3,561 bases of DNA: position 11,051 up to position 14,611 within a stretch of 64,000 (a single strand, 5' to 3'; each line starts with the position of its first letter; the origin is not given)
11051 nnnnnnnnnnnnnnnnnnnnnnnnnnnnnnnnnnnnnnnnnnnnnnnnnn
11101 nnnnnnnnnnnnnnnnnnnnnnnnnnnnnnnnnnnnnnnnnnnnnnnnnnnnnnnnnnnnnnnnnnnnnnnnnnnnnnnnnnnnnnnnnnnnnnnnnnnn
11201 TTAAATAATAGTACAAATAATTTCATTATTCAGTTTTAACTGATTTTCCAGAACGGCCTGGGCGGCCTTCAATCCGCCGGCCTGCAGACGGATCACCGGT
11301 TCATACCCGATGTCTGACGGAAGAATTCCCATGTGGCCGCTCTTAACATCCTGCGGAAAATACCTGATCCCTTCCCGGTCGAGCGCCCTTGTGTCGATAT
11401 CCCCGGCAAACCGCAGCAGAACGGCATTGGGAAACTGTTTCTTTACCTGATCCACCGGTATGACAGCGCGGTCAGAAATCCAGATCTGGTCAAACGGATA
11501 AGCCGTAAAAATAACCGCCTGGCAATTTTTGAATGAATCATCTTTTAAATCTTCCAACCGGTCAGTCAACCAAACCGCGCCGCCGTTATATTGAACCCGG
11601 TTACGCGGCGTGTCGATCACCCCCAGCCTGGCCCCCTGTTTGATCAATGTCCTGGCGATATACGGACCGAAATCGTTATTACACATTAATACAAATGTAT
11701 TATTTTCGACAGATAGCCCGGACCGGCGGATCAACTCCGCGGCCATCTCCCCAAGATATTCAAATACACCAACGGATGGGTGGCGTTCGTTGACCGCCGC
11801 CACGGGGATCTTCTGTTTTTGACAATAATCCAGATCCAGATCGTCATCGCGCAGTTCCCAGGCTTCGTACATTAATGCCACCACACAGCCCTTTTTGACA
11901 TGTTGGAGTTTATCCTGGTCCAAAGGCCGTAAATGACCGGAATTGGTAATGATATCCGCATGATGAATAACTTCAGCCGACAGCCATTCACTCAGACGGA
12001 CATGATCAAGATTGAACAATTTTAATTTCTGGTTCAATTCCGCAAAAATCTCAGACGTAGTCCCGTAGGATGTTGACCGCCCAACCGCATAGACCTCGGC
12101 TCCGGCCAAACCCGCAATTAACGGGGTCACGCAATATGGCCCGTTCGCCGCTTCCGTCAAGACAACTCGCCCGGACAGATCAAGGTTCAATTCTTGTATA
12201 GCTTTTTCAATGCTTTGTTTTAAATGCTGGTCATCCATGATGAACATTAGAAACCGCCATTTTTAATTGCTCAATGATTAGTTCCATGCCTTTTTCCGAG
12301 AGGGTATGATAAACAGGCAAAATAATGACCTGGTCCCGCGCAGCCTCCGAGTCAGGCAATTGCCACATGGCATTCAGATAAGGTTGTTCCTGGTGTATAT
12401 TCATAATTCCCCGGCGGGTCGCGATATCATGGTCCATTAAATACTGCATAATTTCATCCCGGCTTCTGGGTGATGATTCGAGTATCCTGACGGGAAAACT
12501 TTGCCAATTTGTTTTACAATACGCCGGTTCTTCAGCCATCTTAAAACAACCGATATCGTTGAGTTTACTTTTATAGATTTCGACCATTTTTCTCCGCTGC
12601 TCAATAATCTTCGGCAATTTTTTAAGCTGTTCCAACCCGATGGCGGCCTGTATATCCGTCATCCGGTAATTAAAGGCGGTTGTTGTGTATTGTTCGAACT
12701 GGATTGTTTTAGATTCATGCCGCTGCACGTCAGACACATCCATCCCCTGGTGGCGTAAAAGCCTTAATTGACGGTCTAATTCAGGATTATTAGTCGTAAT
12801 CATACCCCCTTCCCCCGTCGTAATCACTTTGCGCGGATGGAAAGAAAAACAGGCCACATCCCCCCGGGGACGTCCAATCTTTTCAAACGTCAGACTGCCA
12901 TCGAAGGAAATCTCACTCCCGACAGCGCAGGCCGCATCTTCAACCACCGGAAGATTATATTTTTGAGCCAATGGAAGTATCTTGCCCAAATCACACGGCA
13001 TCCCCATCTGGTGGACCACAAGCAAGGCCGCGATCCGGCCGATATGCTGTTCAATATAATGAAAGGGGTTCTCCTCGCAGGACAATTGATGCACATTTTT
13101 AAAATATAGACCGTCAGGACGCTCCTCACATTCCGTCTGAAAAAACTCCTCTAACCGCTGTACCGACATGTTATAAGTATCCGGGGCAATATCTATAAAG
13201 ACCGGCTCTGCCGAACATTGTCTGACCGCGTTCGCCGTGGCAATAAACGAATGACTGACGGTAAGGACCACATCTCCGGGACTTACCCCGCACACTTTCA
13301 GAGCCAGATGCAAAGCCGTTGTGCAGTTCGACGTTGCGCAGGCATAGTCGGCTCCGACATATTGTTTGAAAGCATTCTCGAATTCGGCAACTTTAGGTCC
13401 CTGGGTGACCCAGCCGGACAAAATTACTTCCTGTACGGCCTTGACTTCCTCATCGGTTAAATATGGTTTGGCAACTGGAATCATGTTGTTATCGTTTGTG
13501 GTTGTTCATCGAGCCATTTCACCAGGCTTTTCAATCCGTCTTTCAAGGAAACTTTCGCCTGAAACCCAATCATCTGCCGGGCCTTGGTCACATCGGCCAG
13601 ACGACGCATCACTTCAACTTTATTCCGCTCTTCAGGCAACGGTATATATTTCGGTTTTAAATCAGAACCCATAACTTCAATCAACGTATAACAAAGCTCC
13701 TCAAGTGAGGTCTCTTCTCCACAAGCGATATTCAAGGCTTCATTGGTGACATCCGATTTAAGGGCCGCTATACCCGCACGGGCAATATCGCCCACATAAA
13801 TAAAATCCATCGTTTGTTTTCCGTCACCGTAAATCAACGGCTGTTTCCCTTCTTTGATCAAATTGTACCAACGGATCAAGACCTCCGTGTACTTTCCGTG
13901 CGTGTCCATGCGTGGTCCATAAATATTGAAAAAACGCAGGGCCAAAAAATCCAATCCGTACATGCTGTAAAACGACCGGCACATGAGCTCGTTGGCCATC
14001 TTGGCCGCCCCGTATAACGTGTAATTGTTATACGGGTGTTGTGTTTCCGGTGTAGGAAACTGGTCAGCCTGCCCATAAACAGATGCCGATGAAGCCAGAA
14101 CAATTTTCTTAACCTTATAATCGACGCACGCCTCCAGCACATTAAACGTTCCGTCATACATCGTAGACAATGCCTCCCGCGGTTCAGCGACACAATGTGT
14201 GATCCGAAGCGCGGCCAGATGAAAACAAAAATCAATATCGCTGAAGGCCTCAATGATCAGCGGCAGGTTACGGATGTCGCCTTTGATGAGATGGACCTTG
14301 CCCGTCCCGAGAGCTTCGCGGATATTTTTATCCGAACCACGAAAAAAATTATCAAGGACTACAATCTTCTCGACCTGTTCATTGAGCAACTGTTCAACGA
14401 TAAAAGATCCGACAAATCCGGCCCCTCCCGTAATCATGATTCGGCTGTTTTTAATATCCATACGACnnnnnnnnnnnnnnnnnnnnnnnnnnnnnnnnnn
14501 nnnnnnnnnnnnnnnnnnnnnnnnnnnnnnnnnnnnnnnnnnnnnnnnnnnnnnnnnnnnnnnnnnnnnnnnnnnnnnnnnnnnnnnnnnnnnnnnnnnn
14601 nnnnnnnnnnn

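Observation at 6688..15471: Arn-like lipid-linked amino-sugar pathway augmented with an FkbH / ACP / GNAT acylation module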

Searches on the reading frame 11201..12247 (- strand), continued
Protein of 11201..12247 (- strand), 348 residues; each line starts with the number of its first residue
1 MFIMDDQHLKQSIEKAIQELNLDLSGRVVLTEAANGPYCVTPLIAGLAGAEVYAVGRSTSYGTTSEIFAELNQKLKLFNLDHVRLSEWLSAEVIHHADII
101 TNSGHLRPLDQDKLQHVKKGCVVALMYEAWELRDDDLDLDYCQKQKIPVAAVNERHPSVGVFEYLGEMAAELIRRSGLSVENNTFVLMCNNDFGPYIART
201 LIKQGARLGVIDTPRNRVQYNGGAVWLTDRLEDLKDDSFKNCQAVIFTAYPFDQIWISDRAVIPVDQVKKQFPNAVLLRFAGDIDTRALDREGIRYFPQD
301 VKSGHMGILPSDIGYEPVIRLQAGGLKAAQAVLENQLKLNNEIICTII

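Call 77: find_related_loci(query=A2, collection=metagenome_contigs, flank=10000)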
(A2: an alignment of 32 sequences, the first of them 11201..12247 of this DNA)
Query A2 (348 aa) in metagenome_contigs; peptide patterns used: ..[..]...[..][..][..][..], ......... (x = any residue, [..] = any of these).
550 stretches matched a pattern; 420 encode a relative of the query (tblastn E <= 1e-3); the best 80 are kept; 80 distinct loci.
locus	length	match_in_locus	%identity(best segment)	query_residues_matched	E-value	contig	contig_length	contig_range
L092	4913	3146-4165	52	11-348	5e-119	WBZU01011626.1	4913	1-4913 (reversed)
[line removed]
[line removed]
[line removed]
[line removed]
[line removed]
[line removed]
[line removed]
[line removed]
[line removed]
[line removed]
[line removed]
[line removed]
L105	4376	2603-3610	48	9-341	3e-107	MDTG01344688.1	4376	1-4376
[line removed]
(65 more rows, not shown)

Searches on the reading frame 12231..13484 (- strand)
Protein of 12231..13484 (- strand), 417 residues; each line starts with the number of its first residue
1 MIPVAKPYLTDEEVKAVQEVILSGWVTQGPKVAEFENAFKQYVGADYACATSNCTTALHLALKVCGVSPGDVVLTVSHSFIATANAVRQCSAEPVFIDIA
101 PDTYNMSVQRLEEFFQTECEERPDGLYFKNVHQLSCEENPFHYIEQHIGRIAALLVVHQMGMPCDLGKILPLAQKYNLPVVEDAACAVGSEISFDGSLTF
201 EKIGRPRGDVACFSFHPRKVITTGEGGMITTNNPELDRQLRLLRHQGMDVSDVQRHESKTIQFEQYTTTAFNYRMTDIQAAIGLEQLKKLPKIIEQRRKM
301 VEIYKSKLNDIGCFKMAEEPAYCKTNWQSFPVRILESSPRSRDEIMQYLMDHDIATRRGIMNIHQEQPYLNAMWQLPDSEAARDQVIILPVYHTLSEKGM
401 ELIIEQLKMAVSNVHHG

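Call 3: search_protein_families(library=pfam, proteins=[window:12231-13484:-], max_evalue=0.01)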
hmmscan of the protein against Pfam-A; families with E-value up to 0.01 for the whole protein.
window:12231-13484:- (417 aa): 2 families
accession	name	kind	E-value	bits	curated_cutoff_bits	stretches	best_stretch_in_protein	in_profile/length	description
PF01041.23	DegT_DnrJ_EryC1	-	2.7e-100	336.5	19.8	2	150-407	112-359/360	DegT/DnrJ/EryC1/StrS aminotransferase family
PF00155.27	Aminotran_1_2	-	2.6e-05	24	19.7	1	32-132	44-156/361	Aminotransferase class I and II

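Call 4: search_protein_families(library=ncbifam, proteins=[window:12231-13484:-], max_evalue=0.01)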
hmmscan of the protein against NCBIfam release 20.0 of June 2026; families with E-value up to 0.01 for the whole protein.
window:12231-13484:- (417 aa): 7 families
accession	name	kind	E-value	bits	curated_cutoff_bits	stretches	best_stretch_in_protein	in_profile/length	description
TIGR03588.1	PseC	equivalog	2.3e-90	303.2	423.5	2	149-409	121-378/380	UDP-4-amino-4,6-dideoxy-N-acetyl-beta-L-altrosamine transaminase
TIGR04181.1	NHT_00031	hypoth_equivalog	7.6e-86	288.2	420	1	2-390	1-357/359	LegC family aminotransferase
NF008658.2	PRK11658.1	equivalog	1.9e-68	230.9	631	2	145-410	115-376/379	UDP-4-amino-4-deoxy-L-arabinose aminotransferase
NF008687.0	PRK11706.1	equivalog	1.9e-52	178.3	375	2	145-409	113-372/375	dTDP-4-amino-4,6-dideoxygalactose transaminase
NF011936.0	PRK15407.1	equivalog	1.9e-51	175.1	423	2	150-412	161-437/440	lipopolysaccharide biosynthesis protein RfbH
TIGR02379.1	ECA_wecE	subfamily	3.4e-43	147.8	434.85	2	150-409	119-373/376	dTDP-4-amino-4,6-dideoxy-D-glucose transaminase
TIGR04427.1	PLP_DesI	equivalog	5e-43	147.7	650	2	150-414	138-386/390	dTDP-4-dehydro-6-deoxyglucose aminotransferase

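Call 21: search_solved_structures(query=window:12231-13484:-, max_evalue=1e-20)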
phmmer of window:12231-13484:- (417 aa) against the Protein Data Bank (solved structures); distinct sequences matched with E-value up to 1e-20: 46.
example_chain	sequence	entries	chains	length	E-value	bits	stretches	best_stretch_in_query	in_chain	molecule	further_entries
3bn1_A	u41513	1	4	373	1.1e-55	192.5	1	150-407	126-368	Perosamine synthetase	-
3dr7_A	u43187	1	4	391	1.3e-55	192.2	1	150-407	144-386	Putative perosamine synthetase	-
3dr4_A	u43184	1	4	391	9.1e-55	189.4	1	150-407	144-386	Putative perosamine synthetase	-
1mdo_A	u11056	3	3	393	1.7e-49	172.1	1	150-415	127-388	ArnB aminotransferase | UDP-4-amino-4-deoxy-L-arabinose--oxoglutarate aminotransferase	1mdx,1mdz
5uid_A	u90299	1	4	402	5.8e-49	170.3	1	142-410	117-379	Aminotransferase TlmJ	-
4oca_A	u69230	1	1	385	3.7e-48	167.7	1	150-407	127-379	UDP-4-amino-4-deoxy-L-arabinose--oxoglutarate aminotransferase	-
7b0d_A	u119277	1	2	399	1.6e-47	165.6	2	150-400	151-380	Glutamine--scyllo-inositol transaminase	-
8sng_A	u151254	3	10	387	6.8e-47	163.5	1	149-405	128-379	UDP-4-amino-4-deoxy-L-arabinose--oxoglutarate aminotransferase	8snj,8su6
8vr5_A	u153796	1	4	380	4.1e-46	160.9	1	150-362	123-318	DegT/DnrJ/EryC1/StrS aminotransferase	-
8vr3_A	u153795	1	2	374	4.2e-46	160.9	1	150-362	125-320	DegT/DnrJ/EryC1/StrS aminotransferase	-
7b0m_AAA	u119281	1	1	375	3.2e-44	154.7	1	149-370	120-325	Sugar aminotransferase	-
9bgp_A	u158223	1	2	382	1.5e-39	139.3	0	151-362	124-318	aminotransferase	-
9bgr_A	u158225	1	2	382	1e-38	136.6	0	151-362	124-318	aminotransferase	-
4lc3_A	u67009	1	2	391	4.1e-38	134.6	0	2-114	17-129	Putative UDP-4-amino-4-deoxy-l-arabinose--oxoglutarate aminotransferase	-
3frk_A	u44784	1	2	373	8.2e-38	133.6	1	150-415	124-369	QdtB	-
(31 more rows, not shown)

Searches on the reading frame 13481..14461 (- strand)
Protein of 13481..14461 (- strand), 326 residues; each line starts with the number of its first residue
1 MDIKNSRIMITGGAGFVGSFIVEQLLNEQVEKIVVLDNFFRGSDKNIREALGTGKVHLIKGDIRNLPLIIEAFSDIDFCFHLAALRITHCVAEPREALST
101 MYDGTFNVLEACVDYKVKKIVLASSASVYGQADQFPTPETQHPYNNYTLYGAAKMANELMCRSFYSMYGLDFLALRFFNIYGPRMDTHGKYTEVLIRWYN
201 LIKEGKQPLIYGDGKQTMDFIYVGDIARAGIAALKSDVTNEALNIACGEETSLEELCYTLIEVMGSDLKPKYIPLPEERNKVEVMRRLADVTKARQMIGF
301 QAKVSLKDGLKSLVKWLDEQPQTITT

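Call 3: search_protein_families(library=pfam, proteins=[window:13481-14461:-], max_evalue=0.01)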
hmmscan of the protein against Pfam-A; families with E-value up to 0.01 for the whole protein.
window:13481-14461:- (326 aa): 9 families
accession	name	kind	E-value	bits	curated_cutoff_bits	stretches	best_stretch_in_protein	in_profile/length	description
PF01370.27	Epimerase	-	1e-52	179.4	20.9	1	8-246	1-240/240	NAD dependent epimerase/dehydratase family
PF16363.11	GDP_Man_Dehyd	-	8.5e-49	167.2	27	1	9-312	1-331/332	GDP-mannose 4,6 dehydratase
PF01073.25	3Beta_HSD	-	6.7e-30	104.5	22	1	10-236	2-231/280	3-beta hydroxysteroid dehydrogenase/isomerase family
PF02719.21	Polysacc_synt_2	-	1.8e-17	63.9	20.2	1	8-269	1-252/293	Polysaccharide biosynthesis protein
PF07993.18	NAD_binding_4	-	6.4e-12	45.6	20.1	1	10-224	1-252/258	Male sterility protein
PF13460.12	NAD_binding_10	-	6.4e-09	36.4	27.2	1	12-176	1-142/184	NAD(P)H-binding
PF04321.23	RmlD_sub_bind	-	1.6e-05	24.6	27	1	7-238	2-201/287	RmlD substrate binding domain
PF05368.20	NmrA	-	5.4e-05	23.4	27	1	5-84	2-78/298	NmrA-like family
PF08659.16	KR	-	0.00022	21.6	22.6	1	8-134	3-146/180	KR domain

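Call 4: search_protein_families(library=ncbifam, proteins=[window:13481-14461:-], max_evalue=0.01)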
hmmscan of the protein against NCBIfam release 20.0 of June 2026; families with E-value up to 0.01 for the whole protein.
window:13481-14461:- (326 aa): 34 families (the best 25 are shown)
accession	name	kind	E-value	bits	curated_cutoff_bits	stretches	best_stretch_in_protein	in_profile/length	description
TIGR04180.1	EDH_00030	hypoth_equivalog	1.1e-46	159.2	475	1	8-304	1-296/297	NAD-dependent 4,6-dehydratase LegB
TIGR02197.1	heptose_epim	equivalog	2.9e-43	148.2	274.6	1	8-319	1-315/316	ADP-glyceromanno-heptose 6-epimerase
TIGR01179.1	galE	equivalog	3.7e-43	147.6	262.3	1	7-322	1-330/332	UDP-glucose 4-epimerase GalE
TIGR01181.1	dTDP_gluc_dehyt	equivalog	3.4e-41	141.4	365.1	1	7-319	1-313/321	dTDP-glucose 4,6-dehydratase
NF011728.1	PRK15181.1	equivalog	3e-39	135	760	1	6-321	16-341/348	Vi polysaccharide biosynthesis UDP-N-acetylglucosaminuronic acid C-4 epimerase TviC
NF008360.0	PRK11150.1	equivalog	4.7e-29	101.6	452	1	8-319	2-308/310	ADP-glyceromanno-heptose 6-epimerase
NF047922.1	GDPFucSynFcl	equivalog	4.9e-24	85.3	500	1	106-319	86-303/308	GDP-L-fucose synthase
NF007956.0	PRK10675.1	subfamily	3.4e-23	82.3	394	1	7-182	2-182/338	UDP-glucose 4-epimerase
NF007490.0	PRK10084.1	subfamily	2.8e-20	72.6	649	1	7-318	2-335/361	dTDP-glucose 4,6-dehydratase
NF007582.0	PRK10217.1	equivalog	6.2e-20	71.6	698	1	7-265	3-271/355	dTDP-glucose 4,6-dehydratase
NF042423.1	oxyalk_red_Shew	equivalog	1.4e-19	70.3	580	1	4-237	7-224/331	2-alkyl-3-oxoalkanoate reductase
NF042422.1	oxyalk_red_OleD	equivalog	3.3e-17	62.9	580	1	7-274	2-260/329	2-alkyl-3-oxoalkanoate reductase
TIGR03589.1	PseB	equivalog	3e-16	59.3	407.75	1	4-184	3-172/324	UDP-N-acetylglucosamine 4,6-dehydratase (inverting)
TIGR03466.1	HpnA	hypoth_equivalog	2e-15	56.5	367.65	1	8-265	3-247/327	hopanoid-associated sugar epimerase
TIGR04130.1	FnlA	equivalog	7.2e-15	54.7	730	1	4-128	3-128/337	UDP-N-acetylglucosamine 4,6-dehydratase/5-epimerase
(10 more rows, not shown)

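Call 22: search_solved_structures(query=window:13481-14461:-, max_evalue=1e-20)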
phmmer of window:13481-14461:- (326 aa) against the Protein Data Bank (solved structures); distinct sequences matched with E-value up to 1e-20: 51.
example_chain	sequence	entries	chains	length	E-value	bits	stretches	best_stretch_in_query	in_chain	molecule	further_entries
6dnt_A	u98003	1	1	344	2.4e-54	187.9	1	3-320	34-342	NAD-dependent epimerase/dehydratase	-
4zrm_A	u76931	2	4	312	9.9e-50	172.8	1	7-317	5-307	UDP-glucose 4-epimerase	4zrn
1sb8_A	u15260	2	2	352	1e-43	153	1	9-316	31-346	wbpP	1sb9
6bwl_A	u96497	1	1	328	9.9e-42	146.5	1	7-318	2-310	Pal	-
7ys8_A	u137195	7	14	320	1.4e-40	142.8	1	7-317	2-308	UDP-glucose 4-epimerase | UDP-glucose 4-epimerase along with EC 5.1.3.2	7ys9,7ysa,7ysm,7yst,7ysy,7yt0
6wjb_A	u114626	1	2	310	2.5e-39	138.6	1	6-314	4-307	NAD-dependent epimerase/dehydratase family protein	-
3ru7_A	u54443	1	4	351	6.8e-39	137.2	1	9-316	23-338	WbgU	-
3ru9_A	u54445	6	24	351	6.9e-39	137.2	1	9-316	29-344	WbgU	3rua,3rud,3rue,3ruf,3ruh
3lu1_A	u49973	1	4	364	7.8e-39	137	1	9-316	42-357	WbgU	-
3ruc_A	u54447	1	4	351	9.2e-39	136.7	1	9-316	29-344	WbgU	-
6wj9_A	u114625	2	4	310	2.4e-38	135.4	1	6-314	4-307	NAD-dependent epimerase/dehydratase family protein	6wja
10ke_A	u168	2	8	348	8.1e-38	133.6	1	7-317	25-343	Capsular polysaccharide biosynthesis protein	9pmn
4gll_A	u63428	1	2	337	9.6e-36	126.8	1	5-317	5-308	UDP-glucuronic acid decarboxylase 1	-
2b69_A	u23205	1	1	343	1e-35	126.7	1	5-317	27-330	UDP-glucuronate decarboxylase 1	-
4lk3_A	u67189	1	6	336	1.3e-35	126.3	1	6-317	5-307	UDP-glucuronic acid decarboxylase 1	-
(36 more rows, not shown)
